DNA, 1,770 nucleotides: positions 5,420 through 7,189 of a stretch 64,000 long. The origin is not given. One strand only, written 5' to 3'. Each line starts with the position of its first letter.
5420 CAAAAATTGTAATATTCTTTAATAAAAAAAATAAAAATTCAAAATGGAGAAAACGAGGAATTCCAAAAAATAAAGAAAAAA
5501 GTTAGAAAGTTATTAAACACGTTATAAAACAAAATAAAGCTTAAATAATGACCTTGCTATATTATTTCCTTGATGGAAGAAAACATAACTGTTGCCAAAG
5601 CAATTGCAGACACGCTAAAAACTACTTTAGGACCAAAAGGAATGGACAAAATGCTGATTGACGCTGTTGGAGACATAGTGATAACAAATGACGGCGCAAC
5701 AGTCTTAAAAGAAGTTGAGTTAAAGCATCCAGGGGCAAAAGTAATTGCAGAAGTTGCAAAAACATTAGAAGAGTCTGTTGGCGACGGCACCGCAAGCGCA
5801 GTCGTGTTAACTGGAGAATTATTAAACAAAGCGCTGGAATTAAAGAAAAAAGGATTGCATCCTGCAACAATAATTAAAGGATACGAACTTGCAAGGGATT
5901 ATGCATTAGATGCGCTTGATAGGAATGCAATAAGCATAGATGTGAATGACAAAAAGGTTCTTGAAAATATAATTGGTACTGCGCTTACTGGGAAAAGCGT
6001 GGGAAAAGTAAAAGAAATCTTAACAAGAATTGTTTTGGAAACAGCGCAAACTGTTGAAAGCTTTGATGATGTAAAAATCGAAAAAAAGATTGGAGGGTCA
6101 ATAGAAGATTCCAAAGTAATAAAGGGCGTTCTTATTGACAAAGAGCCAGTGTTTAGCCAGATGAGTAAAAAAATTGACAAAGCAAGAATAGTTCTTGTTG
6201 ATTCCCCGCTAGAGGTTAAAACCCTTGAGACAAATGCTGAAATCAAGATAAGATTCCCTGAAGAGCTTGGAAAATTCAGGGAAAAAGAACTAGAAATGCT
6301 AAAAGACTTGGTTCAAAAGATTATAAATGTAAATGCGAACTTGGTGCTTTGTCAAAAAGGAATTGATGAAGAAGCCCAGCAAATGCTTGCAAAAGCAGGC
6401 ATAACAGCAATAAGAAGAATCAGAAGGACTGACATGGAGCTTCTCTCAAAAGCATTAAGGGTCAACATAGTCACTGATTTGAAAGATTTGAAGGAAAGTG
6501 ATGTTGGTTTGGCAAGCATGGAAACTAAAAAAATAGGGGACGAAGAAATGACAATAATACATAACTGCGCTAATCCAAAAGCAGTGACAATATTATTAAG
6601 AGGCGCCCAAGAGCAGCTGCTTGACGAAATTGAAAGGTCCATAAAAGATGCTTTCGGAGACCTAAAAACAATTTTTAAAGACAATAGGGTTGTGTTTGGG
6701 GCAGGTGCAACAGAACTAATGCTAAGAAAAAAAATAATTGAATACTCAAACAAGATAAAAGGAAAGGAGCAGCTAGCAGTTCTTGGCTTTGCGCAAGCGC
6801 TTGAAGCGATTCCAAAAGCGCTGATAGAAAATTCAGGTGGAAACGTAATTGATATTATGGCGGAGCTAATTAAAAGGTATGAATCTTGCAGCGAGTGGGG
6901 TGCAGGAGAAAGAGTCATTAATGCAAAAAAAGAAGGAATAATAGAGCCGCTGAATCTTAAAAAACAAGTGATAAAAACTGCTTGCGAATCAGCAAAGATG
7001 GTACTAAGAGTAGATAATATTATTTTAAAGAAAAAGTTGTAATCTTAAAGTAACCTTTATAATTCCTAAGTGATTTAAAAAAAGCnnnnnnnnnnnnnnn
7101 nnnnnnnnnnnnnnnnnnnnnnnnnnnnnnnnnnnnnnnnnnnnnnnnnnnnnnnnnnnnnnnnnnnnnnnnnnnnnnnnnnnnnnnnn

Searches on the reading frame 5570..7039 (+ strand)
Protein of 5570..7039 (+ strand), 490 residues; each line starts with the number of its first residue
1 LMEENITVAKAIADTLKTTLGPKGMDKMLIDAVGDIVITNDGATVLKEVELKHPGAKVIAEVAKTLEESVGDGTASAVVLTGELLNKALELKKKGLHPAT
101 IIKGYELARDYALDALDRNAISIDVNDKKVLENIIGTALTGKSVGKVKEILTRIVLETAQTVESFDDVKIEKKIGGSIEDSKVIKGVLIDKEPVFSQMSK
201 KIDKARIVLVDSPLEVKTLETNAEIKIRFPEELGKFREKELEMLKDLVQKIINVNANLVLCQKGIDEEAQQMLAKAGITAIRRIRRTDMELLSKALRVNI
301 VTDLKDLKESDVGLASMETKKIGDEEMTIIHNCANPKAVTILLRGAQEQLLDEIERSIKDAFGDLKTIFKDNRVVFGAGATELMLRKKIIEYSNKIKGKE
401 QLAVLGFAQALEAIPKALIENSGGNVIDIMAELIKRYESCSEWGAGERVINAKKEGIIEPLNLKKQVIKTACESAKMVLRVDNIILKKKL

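Call 19: search_protein_families(library=pfam, proteins=[window:5570-7039:+], max_evalue=0.01)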
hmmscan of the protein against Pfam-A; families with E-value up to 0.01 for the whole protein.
window:5570-7039:+ (490 aa): 1 family
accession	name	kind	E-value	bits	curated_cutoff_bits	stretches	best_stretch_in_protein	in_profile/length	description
PF00118.29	Cpn60_TCP1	-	7.6e-151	503.6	34.3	1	12-488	1-489/490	TCP-1/cpn60 chaperonin family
